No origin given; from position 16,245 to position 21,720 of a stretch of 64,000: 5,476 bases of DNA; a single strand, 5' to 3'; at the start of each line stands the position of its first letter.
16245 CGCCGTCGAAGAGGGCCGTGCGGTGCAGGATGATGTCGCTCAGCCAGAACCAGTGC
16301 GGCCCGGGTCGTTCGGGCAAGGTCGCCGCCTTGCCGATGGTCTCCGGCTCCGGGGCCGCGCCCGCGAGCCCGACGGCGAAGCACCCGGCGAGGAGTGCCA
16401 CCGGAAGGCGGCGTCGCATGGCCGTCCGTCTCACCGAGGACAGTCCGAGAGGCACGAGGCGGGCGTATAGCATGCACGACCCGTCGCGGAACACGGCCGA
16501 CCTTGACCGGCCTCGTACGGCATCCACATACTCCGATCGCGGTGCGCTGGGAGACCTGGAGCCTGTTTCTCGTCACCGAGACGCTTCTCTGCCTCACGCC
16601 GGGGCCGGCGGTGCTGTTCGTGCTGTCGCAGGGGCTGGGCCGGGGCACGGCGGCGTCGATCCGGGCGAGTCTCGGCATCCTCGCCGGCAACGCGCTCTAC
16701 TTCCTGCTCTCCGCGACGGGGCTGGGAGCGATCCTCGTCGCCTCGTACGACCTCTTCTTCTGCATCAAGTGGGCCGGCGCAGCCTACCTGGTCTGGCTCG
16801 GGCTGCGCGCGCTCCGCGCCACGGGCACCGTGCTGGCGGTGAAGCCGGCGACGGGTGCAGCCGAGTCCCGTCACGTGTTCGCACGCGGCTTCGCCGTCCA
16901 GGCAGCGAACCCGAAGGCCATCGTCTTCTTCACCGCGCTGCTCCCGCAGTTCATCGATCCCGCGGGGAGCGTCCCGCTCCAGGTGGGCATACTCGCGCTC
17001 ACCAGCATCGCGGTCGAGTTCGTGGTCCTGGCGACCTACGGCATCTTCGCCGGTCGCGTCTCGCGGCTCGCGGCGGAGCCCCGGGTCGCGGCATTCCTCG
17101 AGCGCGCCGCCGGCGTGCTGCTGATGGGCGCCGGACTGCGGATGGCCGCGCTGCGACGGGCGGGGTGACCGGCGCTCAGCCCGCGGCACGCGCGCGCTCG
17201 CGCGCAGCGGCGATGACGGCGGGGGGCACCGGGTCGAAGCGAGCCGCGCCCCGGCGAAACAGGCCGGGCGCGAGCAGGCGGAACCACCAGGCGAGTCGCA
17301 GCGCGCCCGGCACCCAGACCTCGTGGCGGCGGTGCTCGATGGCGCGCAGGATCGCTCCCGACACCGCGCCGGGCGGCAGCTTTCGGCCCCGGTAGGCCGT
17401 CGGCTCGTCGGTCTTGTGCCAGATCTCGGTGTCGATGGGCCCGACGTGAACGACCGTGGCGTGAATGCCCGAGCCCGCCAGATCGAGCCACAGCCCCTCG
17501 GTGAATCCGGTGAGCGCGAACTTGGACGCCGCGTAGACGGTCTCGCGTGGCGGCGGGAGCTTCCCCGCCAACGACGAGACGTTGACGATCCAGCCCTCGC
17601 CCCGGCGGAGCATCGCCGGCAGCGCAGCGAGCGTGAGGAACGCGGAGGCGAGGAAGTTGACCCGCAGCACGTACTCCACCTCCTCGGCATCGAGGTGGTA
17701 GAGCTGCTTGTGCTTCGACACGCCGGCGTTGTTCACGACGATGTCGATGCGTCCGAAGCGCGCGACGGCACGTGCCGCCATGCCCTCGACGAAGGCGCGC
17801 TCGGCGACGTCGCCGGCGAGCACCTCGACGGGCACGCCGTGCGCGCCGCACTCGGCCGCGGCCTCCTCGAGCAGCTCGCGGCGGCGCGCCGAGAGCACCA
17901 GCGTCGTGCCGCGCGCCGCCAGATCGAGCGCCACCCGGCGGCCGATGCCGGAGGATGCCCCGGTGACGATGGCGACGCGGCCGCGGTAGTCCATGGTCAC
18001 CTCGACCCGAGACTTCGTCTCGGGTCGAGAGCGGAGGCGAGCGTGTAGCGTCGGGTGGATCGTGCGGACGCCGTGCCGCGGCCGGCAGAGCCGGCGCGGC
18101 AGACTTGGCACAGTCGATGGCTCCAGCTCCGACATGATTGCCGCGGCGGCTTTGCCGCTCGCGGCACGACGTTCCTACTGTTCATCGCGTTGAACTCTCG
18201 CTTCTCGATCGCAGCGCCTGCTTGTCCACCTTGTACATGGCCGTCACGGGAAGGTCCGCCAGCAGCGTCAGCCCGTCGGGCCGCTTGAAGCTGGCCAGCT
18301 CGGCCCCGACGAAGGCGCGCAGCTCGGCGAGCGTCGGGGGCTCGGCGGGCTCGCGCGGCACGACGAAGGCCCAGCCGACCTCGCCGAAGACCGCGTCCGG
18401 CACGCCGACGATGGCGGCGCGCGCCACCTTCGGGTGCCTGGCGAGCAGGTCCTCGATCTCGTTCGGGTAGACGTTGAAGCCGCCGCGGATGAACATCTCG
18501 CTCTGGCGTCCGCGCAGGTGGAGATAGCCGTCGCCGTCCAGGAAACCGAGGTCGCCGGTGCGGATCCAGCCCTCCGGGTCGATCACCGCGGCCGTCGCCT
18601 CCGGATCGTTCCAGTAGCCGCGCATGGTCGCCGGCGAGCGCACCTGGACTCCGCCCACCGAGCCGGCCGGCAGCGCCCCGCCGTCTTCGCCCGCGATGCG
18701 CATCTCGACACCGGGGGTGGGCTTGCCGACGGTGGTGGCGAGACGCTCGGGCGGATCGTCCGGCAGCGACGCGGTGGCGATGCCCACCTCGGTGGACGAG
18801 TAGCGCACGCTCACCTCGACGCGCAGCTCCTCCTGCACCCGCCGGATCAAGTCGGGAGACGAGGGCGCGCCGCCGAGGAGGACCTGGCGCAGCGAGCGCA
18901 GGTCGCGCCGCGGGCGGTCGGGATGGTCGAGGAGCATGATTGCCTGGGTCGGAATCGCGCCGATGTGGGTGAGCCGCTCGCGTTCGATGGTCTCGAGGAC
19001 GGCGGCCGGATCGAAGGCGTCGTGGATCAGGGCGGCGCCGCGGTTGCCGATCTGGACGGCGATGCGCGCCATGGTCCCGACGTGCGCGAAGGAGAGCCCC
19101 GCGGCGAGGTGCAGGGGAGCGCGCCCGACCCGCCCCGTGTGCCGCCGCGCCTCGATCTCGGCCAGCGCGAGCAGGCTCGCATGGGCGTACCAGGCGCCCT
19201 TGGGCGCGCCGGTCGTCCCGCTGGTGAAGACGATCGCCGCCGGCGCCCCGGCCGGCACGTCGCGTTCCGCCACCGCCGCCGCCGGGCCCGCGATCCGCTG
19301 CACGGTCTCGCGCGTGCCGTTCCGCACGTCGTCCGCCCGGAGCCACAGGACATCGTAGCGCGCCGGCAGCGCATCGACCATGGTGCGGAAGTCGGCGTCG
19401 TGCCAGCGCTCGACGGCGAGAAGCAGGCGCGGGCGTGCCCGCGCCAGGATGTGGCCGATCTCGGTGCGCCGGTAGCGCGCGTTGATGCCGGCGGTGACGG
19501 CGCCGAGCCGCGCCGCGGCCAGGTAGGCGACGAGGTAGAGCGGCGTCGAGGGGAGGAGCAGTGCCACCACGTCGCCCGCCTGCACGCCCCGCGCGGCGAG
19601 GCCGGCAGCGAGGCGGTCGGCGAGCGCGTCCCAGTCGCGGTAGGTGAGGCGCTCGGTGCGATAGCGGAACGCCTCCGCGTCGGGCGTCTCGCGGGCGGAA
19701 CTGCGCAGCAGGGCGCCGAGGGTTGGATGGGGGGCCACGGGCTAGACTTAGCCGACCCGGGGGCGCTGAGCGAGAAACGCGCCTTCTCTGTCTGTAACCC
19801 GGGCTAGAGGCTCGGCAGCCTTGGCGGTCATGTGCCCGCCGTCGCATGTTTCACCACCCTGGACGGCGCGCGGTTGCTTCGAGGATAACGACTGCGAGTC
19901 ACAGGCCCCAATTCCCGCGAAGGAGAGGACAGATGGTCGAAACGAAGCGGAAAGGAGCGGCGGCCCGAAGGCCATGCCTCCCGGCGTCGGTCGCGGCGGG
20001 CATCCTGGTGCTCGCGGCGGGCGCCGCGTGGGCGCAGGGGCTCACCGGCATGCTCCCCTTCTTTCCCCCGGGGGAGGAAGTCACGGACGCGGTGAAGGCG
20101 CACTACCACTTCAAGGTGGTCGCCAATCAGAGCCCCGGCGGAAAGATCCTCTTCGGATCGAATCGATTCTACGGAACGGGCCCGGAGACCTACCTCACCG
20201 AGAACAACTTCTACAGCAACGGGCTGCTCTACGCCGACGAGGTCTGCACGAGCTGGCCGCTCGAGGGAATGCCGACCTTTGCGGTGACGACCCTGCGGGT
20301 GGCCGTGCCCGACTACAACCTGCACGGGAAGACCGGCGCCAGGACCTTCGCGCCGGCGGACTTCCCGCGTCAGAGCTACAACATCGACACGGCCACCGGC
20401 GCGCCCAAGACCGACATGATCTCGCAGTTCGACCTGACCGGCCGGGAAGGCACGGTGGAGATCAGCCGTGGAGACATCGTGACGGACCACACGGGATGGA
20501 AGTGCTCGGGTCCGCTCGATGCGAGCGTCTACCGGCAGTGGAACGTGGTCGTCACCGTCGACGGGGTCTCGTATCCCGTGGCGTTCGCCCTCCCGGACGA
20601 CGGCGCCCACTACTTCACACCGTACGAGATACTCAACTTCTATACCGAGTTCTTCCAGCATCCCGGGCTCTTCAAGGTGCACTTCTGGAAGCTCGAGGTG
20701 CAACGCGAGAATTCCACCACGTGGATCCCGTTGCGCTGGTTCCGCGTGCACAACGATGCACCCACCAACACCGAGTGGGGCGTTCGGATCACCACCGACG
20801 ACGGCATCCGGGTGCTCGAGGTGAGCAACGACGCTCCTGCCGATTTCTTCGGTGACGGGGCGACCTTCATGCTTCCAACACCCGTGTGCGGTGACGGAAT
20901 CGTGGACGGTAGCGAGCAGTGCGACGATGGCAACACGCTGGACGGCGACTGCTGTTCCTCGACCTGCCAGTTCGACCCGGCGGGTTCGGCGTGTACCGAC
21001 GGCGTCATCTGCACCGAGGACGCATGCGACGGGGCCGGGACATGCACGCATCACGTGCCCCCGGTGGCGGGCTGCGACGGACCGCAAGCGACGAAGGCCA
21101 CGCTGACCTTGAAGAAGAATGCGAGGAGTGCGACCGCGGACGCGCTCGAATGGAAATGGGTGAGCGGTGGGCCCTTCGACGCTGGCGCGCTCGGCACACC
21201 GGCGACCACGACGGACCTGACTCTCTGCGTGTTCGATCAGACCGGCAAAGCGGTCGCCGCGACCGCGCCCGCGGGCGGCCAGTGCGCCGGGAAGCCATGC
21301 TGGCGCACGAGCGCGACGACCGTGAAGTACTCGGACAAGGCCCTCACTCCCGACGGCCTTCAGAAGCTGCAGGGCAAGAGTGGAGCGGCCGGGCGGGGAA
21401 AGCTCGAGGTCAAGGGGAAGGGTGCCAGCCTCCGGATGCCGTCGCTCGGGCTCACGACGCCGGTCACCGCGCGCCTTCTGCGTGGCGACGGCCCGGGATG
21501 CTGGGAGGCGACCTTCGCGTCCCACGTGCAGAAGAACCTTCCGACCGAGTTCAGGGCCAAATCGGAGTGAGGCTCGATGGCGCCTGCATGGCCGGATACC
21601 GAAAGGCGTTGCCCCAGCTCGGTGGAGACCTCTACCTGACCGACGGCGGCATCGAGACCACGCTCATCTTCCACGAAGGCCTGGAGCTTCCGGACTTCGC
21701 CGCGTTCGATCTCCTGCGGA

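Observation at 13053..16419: Minimal TTQ amine dehydrogenase cluster (mauB-mauE-mauD-mauA-cytochrome c) without mauG, mauF or amicyanin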

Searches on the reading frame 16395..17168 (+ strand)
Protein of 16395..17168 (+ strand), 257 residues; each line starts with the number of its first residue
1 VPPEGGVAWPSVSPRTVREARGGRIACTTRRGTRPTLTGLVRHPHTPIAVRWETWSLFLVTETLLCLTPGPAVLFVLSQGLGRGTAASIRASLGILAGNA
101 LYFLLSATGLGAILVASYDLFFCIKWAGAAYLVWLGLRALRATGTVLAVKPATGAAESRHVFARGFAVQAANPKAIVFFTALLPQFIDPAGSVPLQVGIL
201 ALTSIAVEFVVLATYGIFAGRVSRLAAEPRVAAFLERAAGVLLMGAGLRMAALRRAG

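Call 4: search_protein_families(library=pfam, proteins=[window:16395-17168:+], max_evalue=0.01)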
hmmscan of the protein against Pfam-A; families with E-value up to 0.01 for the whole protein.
window:16395-17168:+ (257 aa): 1 family
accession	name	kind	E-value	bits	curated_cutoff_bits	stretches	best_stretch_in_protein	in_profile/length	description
PF01810.24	LysE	-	5.3e-38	130.9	25.6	1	65-251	3-190/193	LysE type translocator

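Call 5: search_protein_families(library=ncbifam, proteins=[window:16395-17168:+], max_evalue=0.01)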
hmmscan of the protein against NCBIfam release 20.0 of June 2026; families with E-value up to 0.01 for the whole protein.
window:16395-17168:+ (257 aa): 7 families
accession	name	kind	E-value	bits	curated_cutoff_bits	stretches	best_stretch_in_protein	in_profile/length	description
NF007812.0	PRK10520.1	equivalog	1.1e-39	136.2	209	1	52-255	3-205/206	homoserine/homoserine lactone efflux protein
TIGR00949.1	2A76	subfamily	4.5e-35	121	183.95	1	68-249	1-184/185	homoserine/threonine efflux transporter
NF008201.0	PRK10958.1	equivalog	1.3e-31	109.8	165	1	58-253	13-210/212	leucine efflux protein LeuE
NF007591.0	PRK10229.1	equivalog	1.9e-13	50.6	288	1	66-250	16-202/206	threonine export protein RhtC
NF007653.0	PRK10323.1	equivalog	1.1e-08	35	193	1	58-196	9-141/195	cysteine/O-acetylserine transporter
TIGR00948.1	2a75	equivalog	6.7e-08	32.5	213.65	1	65-238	1-172/177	L-lysine exporter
NF006801.0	PRK09304.1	equivalog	0.0001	21.9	298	1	64-173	14-123/211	arginine exporter ArgO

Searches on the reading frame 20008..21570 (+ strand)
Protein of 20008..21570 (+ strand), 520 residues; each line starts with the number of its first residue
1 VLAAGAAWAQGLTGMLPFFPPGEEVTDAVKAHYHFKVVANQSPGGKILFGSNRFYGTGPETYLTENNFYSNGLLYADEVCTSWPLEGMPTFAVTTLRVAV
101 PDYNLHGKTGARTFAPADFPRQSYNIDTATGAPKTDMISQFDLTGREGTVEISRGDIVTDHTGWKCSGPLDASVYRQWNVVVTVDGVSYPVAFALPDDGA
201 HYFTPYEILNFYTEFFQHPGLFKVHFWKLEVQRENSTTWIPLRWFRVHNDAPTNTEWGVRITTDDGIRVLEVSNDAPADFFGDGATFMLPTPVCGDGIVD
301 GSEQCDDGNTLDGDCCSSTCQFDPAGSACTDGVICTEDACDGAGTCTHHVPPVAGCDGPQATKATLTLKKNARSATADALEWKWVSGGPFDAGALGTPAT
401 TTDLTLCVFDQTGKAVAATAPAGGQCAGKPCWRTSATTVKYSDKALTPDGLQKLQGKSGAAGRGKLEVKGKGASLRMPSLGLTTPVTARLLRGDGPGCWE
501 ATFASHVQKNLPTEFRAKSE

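Call 42: search_protein_families(library=pfam, proteins=[window:20008-21570:+], max_evalue=0.001)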
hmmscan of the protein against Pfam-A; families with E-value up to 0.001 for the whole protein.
window:20008-21570:+ (520 aa): 1 family
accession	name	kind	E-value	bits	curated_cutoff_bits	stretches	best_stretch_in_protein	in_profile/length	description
PF13948.11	DUF4215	-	6.3e-07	30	27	1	292-321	19-47/47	Domain of unknown function (DUF4215)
